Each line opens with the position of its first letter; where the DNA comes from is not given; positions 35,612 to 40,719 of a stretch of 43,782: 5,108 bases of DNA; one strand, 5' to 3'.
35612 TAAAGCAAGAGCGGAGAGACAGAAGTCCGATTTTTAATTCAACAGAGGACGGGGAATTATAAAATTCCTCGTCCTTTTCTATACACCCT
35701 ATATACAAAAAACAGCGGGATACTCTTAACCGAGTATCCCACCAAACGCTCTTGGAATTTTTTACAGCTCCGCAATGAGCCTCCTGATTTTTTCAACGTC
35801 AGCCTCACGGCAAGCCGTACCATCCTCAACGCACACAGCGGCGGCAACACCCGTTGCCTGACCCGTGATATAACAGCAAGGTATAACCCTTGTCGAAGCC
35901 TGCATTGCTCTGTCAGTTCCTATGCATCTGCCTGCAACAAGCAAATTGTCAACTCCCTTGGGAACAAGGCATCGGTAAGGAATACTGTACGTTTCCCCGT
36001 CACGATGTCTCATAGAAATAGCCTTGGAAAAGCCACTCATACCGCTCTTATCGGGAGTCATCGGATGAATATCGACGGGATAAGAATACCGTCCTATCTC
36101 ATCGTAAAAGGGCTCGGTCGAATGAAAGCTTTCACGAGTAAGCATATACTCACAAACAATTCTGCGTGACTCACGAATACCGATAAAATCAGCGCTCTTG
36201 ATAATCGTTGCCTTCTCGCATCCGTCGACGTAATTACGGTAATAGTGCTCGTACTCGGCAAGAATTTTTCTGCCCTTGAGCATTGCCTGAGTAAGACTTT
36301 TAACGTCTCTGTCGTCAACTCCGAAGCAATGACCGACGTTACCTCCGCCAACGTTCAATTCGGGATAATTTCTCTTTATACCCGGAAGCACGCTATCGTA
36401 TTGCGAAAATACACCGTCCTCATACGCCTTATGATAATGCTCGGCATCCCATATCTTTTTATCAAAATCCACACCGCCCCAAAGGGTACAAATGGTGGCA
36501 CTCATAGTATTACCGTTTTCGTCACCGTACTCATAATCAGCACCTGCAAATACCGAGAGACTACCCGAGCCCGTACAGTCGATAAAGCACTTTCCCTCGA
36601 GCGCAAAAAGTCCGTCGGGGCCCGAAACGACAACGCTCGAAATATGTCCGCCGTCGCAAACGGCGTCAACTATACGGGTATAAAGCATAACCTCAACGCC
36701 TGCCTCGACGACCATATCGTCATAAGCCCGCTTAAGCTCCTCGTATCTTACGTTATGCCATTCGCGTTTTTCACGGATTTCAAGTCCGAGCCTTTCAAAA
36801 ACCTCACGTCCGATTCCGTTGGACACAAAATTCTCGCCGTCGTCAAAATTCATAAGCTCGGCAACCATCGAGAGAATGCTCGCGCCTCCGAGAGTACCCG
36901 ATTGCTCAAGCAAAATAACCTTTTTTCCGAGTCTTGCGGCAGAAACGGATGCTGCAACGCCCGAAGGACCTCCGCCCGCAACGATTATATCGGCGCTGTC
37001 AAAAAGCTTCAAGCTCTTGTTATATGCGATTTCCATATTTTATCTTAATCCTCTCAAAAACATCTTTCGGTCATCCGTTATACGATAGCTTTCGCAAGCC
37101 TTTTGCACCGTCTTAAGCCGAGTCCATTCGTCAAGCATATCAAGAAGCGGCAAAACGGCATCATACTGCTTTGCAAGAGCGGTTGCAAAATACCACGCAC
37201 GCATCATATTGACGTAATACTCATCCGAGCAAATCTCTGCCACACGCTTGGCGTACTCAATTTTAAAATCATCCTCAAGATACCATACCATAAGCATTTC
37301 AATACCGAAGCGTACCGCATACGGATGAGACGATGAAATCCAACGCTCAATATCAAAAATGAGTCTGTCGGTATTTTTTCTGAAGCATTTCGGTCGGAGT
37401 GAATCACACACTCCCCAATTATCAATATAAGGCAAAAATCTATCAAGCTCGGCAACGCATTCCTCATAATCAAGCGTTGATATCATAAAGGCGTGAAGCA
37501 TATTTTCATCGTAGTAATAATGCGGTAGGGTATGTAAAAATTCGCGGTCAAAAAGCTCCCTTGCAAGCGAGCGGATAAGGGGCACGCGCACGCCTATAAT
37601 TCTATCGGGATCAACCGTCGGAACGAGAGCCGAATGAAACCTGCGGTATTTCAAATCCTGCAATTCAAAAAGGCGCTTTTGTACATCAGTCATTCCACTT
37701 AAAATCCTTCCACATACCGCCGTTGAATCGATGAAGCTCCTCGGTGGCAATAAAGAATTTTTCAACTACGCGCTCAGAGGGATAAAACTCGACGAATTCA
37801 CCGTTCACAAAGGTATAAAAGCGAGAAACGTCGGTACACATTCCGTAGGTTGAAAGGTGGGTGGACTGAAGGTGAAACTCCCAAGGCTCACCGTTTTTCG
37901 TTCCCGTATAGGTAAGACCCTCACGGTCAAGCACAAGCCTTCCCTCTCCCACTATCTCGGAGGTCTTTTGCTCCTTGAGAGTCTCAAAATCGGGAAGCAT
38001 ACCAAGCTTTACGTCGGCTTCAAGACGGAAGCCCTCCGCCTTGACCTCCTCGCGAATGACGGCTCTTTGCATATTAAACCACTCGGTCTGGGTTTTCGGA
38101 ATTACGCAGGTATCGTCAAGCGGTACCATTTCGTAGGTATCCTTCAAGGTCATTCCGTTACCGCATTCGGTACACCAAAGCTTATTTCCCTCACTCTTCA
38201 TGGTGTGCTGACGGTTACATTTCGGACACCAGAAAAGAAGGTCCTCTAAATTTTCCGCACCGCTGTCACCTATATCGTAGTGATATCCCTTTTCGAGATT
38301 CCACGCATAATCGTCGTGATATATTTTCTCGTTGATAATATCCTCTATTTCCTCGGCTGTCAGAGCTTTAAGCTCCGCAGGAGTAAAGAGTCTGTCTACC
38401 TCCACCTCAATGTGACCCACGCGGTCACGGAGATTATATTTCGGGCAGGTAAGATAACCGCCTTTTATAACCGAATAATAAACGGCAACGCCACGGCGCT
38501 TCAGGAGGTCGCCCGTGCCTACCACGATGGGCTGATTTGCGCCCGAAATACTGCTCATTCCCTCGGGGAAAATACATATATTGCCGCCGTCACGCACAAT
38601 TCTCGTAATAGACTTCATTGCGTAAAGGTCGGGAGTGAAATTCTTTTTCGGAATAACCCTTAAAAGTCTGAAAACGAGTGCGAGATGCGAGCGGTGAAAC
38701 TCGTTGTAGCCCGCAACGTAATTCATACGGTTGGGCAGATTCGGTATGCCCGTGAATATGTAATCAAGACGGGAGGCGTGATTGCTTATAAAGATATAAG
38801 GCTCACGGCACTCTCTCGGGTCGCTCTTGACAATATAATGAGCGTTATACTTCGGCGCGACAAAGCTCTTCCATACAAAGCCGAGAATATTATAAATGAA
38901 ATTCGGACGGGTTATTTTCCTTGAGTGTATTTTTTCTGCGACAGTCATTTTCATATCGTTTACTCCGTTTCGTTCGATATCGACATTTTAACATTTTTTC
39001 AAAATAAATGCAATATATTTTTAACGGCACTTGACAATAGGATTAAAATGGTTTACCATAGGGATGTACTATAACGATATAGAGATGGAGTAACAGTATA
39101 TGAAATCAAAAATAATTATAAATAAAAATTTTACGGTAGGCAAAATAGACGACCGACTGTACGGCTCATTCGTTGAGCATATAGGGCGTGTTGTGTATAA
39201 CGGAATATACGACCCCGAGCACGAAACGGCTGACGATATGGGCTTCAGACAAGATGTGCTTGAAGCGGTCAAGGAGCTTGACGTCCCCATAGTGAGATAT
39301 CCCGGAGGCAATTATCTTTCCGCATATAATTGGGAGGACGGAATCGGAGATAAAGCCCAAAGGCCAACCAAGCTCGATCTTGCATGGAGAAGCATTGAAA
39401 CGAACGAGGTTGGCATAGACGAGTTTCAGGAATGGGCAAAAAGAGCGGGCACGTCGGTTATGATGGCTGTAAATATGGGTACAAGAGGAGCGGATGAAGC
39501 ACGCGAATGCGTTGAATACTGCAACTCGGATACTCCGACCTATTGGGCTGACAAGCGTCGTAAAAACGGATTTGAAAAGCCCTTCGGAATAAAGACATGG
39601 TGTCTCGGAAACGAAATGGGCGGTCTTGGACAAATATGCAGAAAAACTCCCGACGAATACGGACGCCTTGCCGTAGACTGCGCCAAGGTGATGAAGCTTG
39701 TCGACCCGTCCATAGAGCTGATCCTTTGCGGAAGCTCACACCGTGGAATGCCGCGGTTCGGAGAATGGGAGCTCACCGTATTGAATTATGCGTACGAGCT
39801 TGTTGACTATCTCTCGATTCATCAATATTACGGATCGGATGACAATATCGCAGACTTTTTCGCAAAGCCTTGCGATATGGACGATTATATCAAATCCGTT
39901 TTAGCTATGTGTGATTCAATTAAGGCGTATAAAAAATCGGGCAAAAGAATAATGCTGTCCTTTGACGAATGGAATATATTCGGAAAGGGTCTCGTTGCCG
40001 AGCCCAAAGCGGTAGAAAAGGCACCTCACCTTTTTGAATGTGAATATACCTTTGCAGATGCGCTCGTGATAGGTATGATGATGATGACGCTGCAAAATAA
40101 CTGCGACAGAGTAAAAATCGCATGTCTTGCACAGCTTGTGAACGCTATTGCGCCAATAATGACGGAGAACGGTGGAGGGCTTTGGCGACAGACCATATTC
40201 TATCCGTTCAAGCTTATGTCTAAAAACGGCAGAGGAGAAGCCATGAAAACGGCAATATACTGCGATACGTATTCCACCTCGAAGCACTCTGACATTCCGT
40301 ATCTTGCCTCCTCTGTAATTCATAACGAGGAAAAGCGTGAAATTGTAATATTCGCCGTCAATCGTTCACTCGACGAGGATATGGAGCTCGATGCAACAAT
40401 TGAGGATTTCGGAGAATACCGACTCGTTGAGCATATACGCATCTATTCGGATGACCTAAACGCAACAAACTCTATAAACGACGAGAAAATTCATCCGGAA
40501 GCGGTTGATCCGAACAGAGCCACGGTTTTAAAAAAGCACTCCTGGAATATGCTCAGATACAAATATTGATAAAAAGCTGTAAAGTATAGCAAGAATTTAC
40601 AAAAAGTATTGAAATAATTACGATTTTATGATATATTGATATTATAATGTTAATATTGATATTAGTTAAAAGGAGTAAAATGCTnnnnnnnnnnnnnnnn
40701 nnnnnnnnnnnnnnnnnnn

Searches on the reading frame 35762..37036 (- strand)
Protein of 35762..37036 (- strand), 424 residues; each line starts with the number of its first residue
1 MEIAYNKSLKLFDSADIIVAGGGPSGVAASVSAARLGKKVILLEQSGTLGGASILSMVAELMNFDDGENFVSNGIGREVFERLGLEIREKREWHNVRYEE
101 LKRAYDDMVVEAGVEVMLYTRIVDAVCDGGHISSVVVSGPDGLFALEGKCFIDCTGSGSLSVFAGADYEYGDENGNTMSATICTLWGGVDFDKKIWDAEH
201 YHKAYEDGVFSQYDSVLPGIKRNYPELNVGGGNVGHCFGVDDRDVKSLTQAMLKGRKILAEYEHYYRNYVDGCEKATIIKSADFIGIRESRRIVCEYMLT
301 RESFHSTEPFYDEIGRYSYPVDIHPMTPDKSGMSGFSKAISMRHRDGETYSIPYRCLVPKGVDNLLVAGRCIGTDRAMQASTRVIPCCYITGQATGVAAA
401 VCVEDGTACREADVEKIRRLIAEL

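Call 8: search_protein_families(library=phrogs, proteins=[window:35762-37036:-], max_evalue=0.001)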
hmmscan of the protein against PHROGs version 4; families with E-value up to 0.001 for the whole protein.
window:35762-37036:- (424 aa): 0 families

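Call 88: search_protein_families(library=pfam, proteins=[window:35762-37036:-], max_evalue=0.001)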
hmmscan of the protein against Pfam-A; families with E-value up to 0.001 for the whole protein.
window:35762-37036:- (424 aa): 8 families
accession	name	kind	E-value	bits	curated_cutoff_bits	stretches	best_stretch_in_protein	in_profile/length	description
PF12831.13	FAD_oxidored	-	5.5e-98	329.4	27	1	16-419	1-414/416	FAD dependent oxidoreductase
PF01946.23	Thi4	-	2.7e-05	24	26.2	1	4-55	7-59/235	Thi4 family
PF00890.30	FAD_binding_2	-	0.0001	22.1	20.4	1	16-56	1-41/414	FAD binding domain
PF01266.30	DAO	-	0.00011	22.3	27.9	0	16-53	1-39/353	FAD dependent oxidoreductase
PF03486.20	HI0933_like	-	0.00018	21.5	50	1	16-50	2-36/244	HI0933-like protein Rossmann domain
PF07992.20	Pyr_redox_2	-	0.00021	21.3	26.1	0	16-58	2-45/291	Pyridine nucleotide-disulphide oxidoreductase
PF13450.12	NAD_binding_8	-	0.00044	20.9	21.9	0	19-53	1-35/68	NAD(P)-binding Rossmann-like domain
PF01134.28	GIDA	-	0.0006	19.4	22.1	0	16-47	1-33/391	Glucose inhibited division protein A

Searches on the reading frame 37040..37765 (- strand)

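Call 88: search_protein_families(library=pfam, proteins=[window:37040-37765:-], max_evalue=0.001)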
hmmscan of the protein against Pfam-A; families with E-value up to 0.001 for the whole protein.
window:37040-37765:- (241 aa): 1 family
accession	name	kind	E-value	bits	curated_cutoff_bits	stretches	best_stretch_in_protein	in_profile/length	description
PF08713.17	DNA_alkylation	-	3.5e-09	37.1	21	1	40-167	17-153/213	DNA alkylation repair enzyme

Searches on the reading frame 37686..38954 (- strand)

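Call 88: search_protein_families(library=pfam, proteins=[window:37686-38954:-], max_evalue=0.001)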
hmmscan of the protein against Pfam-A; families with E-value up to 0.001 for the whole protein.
window:37686-38954:- (422 aa): 1 family
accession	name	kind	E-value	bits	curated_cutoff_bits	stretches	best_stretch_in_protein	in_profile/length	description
PF01553.26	Acyltransferase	-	1.3e-08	35.1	23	1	50-150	13-118/132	Acyltransferase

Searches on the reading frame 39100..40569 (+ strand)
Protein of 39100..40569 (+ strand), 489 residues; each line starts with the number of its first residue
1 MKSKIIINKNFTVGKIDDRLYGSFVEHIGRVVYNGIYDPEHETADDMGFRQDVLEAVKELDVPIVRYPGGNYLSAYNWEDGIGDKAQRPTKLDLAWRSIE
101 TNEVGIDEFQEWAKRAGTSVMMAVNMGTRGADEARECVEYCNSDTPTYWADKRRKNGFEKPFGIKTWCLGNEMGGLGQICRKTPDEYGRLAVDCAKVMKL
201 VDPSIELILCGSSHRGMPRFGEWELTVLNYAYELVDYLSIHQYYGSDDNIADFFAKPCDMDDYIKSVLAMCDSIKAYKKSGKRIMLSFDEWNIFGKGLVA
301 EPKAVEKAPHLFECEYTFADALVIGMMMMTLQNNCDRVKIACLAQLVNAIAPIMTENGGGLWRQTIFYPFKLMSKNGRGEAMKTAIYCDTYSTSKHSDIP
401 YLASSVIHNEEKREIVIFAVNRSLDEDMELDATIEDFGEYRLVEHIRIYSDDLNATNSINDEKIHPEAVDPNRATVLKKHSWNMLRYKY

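Call 88: search_protein_families(library=pfam, proteins=[window:39100-40569:+], max_evalue=0.001)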
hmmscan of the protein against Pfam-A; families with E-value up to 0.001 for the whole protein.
window:39100-40569:+ (489 aa): 1 family
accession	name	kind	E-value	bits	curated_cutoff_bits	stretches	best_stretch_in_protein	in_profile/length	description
PF06964.18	Alpha-L-AF_C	-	1.4e-40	139.6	27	1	289-471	1-149/165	Alpha-L-arabinofuranosidase C-terminal domain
